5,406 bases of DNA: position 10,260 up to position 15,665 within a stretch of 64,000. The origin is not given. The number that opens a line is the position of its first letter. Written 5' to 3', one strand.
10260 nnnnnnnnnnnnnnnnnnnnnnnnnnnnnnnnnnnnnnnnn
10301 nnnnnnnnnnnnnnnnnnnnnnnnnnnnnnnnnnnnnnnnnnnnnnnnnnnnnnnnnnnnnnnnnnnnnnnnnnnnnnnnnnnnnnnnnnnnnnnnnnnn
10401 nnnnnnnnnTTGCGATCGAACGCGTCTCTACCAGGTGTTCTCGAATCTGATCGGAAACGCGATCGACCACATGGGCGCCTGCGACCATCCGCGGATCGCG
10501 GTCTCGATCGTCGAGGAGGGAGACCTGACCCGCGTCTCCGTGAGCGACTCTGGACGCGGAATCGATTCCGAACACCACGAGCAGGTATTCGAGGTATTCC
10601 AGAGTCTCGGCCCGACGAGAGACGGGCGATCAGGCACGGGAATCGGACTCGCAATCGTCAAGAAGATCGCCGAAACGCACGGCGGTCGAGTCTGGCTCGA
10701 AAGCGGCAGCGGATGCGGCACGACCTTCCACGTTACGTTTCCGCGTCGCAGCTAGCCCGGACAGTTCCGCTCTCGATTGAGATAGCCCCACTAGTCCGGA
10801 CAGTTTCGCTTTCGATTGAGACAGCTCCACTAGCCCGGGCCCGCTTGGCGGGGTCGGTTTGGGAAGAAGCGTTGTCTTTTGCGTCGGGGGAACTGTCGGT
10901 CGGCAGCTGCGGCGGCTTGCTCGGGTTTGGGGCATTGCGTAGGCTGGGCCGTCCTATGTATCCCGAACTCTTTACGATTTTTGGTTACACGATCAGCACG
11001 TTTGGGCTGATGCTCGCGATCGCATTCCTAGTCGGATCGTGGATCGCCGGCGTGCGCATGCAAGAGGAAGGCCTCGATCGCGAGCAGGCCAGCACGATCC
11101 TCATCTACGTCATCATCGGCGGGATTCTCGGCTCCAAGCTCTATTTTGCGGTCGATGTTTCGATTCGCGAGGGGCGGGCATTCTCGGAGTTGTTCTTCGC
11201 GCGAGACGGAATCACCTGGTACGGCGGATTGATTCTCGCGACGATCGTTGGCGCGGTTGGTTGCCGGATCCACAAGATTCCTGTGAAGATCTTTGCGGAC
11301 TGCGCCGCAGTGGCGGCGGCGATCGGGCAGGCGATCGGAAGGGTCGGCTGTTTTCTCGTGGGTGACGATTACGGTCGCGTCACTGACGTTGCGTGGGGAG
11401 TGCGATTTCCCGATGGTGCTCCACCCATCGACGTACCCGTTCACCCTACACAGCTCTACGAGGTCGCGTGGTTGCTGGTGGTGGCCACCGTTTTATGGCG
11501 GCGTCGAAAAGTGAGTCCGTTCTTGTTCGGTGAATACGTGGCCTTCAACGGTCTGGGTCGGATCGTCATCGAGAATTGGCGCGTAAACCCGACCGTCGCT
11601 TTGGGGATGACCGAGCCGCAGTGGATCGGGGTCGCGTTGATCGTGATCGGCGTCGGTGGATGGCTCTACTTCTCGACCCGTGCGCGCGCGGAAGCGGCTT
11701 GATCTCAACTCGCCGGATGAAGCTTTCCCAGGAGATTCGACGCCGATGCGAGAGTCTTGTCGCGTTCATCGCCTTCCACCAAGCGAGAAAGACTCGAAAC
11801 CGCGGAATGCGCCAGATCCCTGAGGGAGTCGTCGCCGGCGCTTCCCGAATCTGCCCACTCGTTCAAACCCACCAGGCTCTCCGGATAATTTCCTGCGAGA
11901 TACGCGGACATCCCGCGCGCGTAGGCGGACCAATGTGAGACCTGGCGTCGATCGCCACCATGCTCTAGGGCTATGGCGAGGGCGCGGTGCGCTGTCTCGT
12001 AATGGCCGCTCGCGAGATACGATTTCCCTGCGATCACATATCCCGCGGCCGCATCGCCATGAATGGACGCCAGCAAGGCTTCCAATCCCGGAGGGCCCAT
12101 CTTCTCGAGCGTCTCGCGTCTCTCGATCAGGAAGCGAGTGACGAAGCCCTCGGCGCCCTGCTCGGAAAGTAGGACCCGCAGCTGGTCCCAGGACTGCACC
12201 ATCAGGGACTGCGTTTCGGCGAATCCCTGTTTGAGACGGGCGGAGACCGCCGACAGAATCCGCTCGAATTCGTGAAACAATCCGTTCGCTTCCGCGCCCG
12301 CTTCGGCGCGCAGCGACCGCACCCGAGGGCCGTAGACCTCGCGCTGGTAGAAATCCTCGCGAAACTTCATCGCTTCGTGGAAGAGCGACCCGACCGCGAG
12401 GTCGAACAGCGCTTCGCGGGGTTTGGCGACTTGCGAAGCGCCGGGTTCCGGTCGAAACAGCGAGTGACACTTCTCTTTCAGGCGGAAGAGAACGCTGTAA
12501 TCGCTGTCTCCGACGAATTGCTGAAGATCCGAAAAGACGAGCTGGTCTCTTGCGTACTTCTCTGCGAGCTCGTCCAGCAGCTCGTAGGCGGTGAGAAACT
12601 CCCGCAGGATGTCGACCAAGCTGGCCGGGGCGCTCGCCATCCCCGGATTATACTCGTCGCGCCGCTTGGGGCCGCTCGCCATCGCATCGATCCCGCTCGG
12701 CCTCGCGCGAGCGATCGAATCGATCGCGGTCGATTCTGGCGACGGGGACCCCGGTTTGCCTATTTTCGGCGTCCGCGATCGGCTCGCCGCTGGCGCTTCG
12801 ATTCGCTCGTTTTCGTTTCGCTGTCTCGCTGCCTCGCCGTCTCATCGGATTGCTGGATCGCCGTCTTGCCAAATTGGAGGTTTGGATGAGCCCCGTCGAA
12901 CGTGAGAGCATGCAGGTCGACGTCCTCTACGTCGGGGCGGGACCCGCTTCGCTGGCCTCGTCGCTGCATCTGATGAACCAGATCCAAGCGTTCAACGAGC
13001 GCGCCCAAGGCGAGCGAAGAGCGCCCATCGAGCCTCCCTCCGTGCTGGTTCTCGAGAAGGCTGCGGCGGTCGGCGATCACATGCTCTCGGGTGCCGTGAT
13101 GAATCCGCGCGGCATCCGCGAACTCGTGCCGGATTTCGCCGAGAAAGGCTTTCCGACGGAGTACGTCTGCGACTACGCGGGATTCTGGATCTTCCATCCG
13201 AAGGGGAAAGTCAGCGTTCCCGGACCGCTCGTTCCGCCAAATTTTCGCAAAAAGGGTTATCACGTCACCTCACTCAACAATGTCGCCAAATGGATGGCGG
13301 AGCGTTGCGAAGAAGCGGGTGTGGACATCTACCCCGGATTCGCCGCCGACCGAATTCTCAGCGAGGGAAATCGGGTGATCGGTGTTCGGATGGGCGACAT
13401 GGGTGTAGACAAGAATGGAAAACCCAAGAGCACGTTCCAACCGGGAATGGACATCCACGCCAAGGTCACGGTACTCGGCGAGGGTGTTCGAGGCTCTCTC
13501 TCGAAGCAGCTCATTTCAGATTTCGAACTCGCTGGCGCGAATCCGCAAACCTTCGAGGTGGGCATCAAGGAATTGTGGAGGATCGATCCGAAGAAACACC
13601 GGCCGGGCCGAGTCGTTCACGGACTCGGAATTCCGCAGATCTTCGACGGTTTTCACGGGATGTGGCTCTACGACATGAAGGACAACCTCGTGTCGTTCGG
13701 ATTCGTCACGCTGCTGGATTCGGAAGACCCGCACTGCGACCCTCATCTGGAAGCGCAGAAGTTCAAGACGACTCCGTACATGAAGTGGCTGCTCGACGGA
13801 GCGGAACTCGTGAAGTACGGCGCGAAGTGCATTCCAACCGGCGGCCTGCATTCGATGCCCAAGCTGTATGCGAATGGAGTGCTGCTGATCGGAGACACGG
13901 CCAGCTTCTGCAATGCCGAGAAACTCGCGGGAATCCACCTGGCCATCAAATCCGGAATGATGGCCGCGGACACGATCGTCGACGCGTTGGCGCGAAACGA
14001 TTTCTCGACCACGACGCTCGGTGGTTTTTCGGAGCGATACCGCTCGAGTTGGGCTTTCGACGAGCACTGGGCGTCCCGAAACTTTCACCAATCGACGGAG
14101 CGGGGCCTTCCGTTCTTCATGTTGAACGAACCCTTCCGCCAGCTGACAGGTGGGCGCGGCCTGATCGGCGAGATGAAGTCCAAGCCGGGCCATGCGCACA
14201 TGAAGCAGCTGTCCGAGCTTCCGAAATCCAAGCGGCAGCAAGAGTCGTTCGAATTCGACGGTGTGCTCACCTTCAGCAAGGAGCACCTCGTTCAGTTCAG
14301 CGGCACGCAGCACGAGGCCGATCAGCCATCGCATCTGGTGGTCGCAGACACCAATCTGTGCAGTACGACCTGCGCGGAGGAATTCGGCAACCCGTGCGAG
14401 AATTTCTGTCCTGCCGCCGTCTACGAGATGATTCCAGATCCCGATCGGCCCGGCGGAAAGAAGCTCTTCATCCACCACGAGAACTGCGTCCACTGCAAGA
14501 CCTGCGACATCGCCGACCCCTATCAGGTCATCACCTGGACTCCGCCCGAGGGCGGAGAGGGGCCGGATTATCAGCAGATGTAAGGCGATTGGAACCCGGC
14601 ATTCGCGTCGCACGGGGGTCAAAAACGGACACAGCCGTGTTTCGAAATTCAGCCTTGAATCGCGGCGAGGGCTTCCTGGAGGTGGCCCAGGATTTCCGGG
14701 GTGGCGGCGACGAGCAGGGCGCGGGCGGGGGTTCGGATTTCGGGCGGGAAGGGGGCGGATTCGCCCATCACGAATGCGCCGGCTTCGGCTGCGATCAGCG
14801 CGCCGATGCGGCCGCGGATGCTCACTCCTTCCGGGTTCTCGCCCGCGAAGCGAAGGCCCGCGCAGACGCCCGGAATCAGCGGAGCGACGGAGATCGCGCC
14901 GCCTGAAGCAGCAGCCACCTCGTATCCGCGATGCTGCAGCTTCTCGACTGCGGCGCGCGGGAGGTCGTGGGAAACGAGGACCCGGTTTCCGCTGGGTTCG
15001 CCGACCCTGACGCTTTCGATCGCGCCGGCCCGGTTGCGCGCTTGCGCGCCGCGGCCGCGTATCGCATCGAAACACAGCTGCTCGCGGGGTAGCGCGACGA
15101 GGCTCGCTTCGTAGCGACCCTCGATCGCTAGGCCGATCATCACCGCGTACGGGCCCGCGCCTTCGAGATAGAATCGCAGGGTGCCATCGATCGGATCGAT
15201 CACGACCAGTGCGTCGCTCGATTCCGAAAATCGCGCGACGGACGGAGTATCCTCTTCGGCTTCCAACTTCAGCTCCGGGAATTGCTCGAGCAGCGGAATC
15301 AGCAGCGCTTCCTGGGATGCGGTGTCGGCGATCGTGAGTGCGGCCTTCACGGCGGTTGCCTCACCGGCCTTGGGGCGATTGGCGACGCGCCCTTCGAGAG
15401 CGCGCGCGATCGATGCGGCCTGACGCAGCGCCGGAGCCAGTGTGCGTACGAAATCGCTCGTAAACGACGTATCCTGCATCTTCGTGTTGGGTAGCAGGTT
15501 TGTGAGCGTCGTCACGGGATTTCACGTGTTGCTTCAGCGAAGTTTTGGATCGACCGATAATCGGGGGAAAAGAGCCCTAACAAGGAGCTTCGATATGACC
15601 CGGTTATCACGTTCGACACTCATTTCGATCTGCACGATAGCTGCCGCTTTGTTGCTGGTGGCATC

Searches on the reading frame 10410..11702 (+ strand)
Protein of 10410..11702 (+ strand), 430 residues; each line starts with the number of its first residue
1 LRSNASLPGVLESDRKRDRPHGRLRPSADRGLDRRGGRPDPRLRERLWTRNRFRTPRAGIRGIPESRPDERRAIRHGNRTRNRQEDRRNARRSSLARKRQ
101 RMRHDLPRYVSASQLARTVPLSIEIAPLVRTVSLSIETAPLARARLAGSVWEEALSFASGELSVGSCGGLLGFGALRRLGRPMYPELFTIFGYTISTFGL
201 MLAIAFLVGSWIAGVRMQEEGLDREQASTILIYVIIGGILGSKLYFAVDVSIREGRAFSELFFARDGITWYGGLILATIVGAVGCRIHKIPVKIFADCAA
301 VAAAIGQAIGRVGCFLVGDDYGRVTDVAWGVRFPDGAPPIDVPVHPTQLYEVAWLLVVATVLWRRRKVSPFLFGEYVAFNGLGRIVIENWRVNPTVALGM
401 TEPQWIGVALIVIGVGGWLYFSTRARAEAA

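Call 74: search_protein_families(library=pfam, proteins=[window:10410-11702:+], max_evalue=0.001)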
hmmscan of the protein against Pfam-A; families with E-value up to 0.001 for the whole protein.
window:10410-11702:+ (430 aa): 1 family
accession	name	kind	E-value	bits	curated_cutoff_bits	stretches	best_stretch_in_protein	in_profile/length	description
PF01790.23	LGT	-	4.5e-49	167.4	24.9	1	185-420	1-240/240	Prolipoprotein diacylglyceryl transferase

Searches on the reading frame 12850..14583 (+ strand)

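Call 28: search_protein_families(library=pfam, proteins=[window:12850-14583:+], max_evalue=0.0001)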
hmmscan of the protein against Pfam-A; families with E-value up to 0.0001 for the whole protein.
window:12850-14583:+ (577 aa): 2 families
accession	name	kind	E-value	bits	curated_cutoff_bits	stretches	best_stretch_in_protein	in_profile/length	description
PF05187.19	Fer4_ETF_QO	-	2.5e-35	121.2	24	1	471-575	1-104/104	Electron transfer flavoprotein-ubiquinone oxidoreductase, 4Fe-4S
PF21162.3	ETFQO_UQ-bd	-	7.3e-26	91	27.7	1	235-328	1-96/96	ETF-QO, ubiquinone-binding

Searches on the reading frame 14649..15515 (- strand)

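Call 28: search_protein_families(library=pfam, proteins=[window:14649-15515:-], max_evalue=0.0001)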
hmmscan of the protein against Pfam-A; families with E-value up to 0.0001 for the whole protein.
window:14649-15515:- (288 aa): 1 family
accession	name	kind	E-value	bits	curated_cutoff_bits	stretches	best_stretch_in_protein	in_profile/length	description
PF00459.30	Inositol_P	-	1.4e-17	64.5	27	1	32-165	12-144/271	Inositol monophosphatase family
